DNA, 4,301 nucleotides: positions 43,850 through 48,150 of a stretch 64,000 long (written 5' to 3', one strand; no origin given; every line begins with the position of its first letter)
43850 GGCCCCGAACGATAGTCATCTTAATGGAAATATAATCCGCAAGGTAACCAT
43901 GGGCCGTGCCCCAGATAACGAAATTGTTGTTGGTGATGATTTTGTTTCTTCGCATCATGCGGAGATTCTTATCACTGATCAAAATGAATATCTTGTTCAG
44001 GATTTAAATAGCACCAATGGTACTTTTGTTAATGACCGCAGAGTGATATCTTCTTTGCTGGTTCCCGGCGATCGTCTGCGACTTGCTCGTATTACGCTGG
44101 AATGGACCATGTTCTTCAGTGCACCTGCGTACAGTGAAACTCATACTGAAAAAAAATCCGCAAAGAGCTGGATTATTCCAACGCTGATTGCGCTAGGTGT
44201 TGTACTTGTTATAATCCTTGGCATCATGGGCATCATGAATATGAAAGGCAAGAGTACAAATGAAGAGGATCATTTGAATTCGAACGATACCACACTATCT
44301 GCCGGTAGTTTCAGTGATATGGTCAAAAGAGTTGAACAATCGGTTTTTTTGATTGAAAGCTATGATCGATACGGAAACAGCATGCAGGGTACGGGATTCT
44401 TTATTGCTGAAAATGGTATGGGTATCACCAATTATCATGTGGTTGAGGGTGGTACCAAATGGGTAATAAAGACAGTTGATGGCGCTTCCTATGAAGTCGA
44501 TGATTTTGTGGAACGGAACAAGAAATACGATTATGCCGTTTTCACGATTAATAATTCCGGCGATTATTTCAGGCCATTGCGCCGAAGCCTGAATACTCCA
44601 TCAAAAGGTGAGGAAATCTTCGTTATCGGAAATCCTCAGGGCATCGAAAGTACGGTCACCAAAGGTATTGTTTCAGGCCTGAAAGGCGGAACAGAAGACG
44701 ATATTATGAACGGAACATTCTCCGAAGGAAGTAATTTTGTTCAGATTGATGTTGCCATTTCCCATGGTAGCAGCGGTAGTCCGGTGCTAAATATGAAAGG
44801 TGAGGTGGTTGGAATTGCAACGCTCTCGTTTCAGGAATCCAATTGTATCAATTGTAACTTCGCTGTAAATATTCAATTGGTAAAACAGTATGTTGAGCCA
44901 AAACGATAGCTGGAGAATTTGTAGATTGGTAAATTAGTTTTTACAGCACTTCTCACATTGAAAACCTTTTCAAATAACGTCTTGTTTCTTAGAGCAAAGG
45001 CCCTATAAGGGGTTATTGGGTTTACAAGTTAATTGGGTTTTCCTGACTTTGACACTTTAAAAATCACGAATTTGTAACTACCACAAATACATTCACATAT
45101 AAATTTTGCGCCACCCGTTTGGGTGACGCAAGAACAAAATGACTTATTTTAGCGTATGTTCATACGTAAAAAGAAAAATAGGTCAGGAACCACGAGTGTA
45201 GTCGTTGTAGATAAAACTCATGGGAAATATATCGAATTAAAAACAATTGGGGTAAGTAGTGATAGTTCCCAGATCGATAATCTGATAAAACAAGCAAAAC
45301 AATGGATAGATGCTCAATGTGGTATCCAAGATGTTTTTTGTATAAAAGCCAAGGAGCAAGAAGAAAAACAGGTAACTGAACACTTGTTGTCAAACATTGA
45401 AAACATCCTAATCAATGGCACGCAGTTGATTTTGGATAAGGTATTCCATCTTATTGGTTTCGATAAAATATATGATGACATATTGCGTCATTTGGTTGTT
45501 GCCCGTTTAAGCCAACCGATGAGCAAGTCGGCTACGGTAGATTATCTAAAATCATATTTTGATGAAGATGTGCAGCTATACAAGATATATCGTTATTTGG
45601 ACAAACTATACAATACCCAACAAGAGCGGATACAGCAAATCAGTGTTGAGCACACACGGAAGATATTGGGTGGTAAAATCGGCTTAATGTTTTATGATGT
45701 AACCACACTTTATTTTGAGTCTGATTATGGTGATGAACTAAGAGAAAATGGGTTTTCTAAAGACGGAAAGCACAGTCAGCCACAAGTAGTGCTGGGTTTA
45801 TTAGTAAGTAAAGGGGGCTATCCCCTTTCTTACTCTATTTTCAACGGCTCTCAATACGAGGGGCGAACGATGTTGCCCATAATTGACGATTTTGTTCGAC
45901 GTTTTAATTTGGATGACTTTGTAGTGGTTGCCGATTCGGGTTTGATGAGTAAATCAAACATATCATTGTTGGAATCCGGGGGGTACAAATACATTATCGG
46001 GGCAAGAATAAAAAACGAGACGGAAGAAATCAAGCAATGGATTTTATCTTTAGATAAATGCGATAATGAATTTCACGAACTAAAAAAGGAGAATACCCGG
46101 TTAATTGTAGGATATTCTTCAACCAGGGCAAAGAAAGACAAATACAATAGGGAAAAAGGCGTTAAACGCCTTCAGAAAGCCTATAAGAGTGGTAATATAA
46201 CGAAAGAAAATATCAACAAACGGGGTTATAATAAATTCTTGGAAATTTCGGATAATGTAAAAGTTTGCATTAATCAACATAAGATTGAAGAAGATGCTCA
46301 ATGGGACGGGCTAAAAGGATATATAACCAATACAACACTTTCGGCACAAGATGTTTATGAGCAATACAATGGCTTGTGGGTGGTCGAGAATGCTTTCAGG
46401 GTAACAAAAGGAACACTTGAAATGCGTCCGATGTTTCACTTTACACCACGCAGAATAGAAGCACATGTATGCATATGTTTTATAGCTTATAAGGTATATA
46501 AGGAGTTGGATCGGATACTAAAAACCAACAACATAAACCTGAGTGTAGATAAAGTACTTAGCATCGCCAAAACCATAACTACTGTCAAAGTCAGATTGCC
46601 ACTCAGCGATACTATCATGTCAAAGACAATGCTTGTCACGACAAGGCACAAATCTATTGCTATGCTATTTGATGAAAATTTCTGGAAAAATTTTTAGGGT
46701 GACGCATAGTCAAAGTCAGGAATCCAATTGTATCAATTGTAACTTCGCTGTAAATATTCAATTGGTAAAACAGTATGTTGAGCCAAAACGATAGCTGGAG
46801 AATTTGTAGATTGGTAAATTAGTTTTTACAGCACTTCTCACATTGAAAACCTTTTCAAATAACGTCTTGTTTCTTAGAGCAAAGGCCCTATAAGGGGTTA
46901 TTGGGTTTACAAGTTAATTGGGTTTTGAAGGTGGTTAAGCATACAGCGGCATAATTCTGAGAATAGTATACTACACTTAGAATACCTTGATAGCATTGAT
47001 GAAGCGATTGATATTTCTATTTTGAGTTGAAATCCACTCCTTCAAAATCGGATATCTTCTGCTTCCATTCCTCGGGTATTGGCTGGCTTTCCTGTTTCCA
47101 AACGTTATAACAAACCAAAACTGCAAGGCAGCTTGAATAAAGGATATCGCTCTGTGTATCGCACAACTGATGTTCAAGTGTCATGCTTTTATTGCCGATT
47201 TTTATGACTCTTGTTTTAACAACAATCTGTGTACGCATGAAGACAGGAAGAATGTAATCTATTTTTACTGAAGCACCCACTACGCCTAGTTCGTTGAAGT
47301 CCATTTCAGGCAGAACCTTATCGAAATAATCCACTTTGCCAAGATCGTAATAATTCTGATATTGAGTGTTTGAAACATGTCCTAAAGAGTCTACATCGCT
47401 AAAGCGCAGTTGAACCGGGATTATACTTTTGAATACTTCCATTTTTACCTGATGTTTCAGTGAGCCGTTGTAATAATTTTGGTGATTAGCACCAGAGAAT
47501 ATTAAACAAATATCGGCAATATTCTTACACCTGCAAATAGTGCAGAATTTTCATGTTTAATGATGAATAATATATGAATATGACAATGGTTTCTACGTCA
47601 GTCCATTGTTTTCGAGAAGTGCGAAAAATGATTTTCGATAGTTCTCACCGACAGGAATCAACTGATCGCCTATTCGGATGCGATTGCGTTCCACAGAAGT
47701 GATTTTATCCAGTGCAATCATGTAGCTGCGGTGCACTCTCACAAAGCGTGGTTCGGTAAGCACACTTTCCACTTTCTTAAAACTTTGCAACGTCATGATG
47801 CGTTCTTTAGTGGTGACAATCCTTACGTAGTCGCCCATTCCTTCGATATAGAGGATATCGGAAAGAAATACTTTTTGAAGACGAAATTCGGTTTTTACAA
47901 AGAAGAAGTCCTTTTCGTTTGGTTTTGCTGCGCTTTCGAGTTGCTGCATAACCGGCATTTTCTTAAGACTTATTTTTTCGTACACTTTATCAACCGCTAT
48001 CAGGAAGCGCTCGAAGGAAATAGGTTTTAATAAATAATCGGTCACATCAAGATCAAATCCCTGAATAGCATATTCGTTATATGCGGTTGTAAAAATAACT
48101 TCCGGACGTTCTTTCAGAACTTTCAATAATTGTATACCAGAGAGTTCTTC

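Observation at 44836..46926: IS1634-family insertion with a ~206-211 bp target-site duplication copying the 3' end of the protease gene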

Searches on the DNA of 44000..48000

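Call 45: search_rna_families(source=window, start=44000, end=48000, threshold=evalue, max_evalue=0.1)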
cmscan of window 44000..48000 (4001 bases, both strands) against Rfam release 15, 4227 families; matches with E-value up to 0.1: 0.
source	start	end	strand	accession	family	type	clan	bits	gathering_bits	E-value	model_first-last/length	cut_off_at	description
